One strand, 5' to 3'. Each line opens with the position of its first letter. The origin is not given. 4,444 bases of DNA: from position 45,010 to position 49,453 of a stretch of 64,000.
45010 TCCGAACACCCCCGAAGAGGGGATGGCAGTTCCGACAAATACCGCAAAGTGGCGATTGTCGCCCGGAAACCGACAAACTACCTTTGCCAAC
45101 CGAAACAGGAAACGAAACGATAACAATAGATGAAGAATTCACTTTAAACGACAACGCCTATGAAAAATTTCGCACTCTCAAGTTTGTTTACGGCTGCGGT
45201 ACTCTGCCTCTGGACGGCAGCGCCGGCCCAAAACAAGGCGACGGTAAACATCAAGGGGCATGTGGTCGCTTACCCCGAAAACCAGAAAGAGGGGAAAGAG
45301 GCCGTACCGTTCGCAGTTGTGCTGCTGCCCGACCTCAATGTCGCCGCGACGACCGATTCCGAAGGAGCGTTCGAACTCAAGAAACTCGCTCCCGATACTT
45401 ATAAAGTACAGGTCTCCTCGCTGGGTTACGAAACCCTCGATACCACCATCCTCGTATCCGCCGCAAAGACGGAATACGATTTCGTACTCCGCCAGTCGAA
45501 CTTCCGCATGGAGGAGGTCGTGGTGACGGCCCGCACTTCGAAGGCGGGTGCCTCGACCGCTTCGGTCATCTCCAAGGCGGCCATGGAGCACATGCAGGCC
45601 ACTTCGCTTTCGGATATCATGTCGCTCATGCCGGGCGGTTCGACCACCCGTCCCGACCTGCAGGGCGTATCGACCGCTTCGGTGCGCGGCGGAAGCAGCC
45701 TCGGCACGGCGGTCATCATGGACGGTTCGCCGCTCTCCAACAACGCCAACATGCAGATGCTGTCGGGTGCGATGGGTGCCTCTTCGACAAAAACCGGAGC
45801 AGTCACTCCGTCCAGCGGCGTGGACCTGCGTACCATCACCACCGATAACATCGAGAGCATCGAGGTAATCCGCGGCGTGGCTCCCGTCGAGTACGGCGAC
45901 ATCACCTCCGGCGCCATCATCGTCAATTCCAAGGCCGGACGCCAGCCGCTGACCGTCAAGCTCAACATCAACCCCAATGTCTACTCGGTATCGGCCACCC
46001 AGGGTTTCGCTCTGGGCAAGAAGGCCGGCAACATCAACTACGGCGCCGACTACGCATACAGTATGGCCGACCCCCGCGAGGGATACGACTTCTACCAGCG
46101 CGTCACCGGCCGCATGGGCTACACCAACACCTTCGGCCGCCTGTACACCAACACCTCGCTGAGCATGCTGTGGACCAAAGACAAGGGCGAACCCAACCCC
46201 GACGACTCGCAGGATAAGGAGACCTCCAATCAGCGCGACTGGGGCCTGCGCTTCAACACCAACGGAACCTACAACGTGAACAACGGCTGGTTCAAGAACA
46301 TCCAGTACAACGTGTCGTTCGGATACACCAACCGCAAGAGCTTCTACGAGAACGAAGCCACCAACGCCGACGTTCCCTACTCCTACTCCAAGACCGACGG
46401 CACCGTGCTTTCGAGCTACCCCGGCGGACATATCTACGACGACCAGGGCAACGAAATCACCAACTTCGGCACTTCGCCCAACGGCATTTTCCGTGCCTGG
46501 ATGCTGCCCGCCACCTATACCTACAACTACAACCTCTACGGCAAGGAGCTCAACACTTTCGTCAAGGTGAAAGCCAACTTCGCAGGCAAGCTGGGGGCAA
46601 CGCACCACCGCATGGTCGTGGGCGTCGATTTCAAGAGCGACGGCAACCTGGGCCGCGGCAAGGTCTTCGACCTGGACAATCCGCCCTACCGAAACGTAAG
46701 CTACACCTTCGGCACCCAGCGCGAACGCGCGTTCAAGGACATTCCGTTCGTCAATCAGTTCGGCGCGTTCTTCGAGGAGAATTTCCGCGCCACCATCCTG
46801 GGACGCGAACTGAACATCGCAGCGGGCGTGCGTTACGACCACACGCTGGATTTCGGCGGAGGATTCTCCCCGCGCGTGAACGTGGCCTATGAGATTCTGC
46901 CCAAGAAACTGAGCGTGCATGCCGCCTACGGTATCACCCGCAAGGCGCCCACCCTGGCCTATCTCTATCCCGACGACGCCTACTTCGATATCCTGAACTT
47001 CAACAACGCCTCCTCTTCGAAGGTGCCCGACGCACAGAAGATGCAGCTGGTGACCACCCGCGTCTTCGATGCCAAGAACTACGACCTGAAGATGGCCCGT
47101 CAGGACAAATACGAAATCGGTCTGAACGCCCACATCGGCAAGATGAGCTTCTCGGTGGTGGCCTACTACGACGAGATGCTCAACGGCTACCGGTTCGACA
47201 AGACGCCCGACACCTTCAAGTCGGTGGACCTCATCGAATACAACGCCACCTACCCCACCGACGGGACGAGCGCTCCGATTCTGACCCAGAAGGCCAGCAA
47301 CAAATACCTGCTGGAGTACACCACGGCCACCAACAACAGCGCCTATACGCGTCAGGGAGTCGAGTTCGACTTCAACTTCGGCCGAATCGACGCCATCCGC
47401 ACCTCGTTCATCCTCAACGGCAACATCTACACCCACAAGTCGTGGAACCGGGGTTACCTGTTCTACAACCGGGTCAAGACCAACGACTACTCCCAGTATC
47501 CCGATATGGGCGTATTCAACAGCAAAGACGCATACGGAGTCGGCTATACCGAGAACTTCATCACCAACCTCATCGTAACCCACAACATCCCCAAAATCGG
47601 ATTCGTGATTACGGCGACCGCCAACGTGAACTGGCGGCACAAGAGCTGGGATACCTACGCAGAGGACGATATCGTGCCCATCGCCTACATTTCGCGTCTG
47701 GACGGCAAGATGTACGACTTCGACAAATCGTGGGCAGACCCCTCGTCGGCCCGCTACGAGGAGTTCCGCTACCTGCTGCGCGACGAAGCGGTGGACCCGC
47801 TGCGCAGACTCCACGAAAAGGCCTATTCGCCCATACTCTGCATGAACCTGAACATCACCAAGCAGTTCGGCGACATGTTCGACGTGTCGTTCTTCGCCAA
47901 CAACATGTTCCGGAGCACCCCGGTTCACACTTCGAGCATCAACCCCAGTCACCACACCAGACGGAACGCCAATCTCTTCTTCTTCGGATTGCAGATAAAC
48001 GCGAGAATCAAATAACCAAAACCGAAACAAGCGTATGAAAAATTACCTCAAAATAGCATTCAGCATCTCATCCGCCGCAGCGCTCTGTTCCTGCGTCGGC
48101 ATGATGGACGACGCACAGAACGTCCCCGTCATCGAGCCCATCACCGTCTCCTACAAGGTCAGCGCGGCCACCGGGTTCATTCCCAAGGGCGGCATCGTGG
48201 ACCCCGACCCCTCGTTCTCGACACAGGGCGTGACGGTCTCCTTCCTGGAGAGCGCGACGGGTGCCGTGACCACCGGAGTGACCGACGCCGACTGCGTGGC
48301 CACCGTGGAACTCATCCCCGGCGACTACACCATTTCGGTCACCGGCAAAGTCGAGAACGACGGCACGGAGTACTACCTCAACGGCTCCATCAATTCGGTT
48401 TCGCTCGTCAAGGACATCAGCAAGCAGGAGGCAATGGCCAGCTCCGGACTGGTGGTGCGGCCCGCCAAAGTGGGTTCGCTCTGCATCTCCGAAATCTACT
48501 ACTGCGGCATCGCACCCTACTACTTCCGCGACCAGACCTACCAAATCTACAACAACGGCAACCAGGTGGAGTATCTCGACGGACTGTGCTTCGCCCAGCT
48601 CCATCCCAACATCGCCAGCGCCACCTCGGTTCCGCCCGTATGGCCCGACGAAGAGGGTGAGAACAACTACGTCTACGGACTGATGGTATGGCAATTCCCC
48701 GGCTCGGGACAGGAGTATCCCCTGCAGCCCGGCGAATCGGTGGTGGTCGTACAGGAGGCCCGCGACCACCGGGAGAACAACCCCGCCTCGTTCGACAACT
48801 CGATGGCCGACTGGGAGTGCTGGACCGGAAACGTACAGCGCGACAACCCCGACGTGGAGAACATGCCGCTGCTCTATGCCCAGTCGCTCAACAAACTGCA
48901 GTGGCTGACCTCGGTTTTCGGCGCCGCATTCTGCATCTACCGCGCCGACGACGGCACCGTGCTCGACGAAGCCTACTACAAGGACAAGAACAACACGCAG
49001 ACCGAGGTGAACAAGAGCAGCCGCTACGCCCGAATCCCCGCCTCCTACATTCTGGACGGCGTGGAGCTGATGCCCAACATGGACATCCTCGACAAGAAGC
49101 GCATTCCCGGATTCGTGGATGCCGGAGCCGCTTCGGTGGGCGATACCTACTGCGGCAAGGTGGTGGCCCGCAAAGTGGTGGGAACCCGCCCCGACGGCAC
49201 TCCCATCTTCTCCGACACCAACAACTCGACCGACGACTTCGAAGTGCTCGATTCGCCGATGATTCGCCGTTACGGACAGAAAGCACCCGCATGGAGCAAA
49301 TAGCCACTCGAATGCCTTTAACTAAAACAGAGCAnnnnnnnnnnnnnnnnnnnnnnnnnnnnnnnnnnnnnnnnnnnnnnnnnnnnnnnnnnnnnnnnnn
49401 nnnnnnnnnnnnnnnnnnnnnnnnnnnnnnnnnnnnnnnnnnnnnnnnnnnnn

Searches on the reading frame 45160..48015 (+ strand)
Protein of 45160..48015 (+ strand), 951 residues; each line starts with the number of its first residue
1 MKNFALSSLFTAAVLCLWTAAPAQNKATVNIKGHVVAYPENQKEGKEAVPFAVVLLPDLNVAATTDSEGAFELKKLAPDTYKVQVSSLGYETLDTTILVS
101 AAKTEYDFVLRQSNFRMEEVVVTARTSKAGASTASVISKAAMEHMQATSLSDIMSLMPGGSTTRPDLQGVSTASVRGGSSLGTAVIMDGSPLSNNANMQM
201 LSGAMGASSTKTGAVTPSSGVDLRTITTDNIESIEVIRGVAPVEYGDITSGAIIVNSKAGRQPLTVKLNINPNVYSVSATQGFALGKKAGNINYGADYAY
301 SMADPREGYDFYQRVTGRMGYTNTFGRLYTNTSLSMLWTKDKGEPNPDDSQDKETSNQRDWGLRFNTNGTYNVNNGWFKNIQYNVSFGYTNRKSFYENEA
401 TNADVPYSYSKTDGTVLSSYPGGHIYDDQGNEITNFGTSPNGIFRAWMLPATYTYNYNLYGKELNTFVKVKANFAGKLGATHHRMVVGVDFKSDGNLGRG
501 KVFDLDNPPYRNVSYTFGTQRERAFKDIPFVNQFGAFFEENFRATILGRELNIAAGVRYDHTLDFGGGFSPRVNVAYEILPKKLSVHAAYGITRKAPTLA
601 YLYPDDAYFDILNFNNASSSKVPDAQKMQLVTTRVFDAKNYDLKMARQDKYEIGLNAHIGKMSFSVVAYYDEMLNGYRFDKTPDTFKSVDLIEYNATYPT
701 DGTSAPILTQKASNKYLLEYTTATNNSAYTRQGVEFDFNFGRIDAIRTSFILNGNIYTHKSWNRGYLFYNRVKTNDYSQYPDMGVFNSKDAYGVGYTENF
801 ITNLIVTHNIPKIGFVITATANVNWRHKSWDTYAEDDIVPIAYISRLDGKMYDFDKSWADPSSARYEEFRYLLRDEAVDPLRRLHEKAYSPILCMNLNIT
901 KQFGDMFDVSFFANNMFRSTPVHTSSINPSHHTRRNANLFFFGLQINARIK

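Call 3: search_protein_families(library=pfam, proteins=[window:45160-48015:+], max_evalue=1)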
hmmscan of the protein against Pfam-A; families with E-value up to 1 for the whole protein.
window:45160-48015:+ (951 aa): 6 families
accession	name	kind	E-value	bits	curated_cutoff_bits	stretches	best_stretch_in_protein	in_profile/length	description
PF13715.12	CarbopepD_reg_2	-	1.1e-15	57.9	32.2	1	42-122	7-88/88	CarboxypepD_reg-like domain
PF07715.20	Plug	-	2.4e-14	54.2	23.9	1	131-251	6-105/107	TonB-dependent Receptor Plug Domain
PF13620.12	CarboxypepD_reg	-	1.7e-09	38.4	32.3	1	46-110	11-81/82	Carboxypeptidase regulatory-like domain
PF08308.17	PEGA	-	0.028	14.7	20.8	1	73-111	29-68/71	PEGA domain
PF17802.7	SpaA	-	0.086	13.4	23.1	1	61-102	34-77/91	Prealbumin-like fold domain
PF17210.9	SdrD_B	-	0.13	12.9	29.7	1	62-120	41-97/112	SdrD B-like domain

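Call 4: search_protein_families(library=ncbifam, proteins=[window:45160-48015:+], max_evalue=1)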
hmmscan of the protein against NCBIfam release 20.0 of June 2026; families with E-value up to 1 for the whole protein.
window:45160-48015:+ (951 aa): 4 families
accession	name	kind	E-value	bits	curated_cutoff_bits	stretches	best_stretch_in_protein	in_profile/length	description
NF010048.1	PRK13524.1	subfamily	3.6e-09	35.7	493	2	109-254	32-171/744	FepA family TonB-dependent siderophore receptor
NF010010.0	PRK13483.1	equivalog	1.1e-08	33.5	927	2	93-254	9-158/660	ligand-gated channel protein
NF010051.0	PRK13528.1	subfamily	2.9e-08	32.4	583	2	535-599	426-486/727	FepA family TonB-dependent siderophore receptor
TIGR01783.1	TonB-siderophor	subfamily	3.7e-07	29.2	223.5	1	132-488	4-313/649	TonB-dependent siderophore receptor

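Call 82: search_solved_structures(query=window:45160-48015:+, max_evalue=0.01)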
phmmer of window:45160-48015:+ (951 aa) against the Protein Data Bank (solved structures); distinct sequences matched with E-value up to 0.01: 0.

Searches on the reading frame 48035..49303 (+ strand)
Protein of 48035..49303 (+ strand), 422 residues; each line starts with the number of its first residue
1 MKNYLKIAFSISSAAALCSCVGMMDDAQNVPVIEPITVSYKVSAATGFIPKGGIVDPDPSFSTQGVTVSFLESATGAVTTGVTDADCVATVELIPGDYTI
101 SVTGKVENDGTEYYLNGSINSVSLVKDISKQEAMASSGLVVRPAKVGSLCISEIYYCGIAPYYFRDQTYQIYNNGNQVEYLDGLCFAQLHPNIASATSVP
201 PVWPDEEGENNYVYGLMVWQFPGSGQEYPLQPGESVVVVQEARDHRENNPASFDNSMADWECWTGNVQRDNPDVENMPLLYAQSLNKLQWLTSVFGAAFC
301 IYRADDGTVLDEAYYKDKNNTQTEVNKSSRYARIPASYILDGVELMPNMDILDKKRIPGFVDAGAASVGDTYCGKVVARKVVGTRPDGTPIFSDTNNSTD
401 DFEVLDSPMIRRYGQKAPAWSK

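Call 3: search_protein_families(library=pfam, proteins=[window:48035-49303:+], max_evalue=1)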
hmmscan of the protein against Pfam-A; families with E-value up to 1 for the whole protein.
window:48035-49303:+ (422 aa): 3 families
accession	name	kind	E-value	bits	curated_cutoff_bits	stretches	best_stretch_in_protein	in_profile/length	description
PF16215.11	DUF4876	-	1.9e-44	152.4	27.9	1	231-405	1-182/186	Protein of unknown function (DUF4876)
PF24156.1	DUF7407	-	0.017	15.9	28.2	1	53-114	2-60/74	Domain of unknown function (DUF7407)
PF13620.12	CarboxypepD_reg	-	0.061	14.1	32.3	1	62-104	13-56/82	Carboxypeptidase regulatory-like domain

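Call 4: search_protein_families(library=ncbifam, proteins=[window:48035-49303:+], max_evalue=1)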
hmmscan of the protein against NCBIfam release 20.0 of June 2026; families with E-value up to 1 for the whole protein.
window:48035-49303:+ (422 aa): 1 family
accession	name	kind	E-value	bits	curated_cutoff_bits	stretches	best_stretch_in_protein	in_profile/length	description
NF008325.0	PRK11114.1-3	equivalog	0.0024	16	922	1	124-165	681-722/766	cellulose biosynthesis cyclic di-GMP-binding regulatory protein BcsB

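Call 83: search_solved_structures(query=window:48035-49303:+, max_evalue=1)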
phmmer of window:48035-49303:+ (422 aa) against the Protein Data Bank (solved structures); distinct sequences matched with E-value up to 1: 1.
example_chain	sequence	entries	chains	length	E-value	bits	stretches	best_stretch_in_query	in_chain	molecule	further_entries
4q1z_A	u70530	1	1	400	4e-68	233.6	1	83-421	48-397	Putative lipoprotein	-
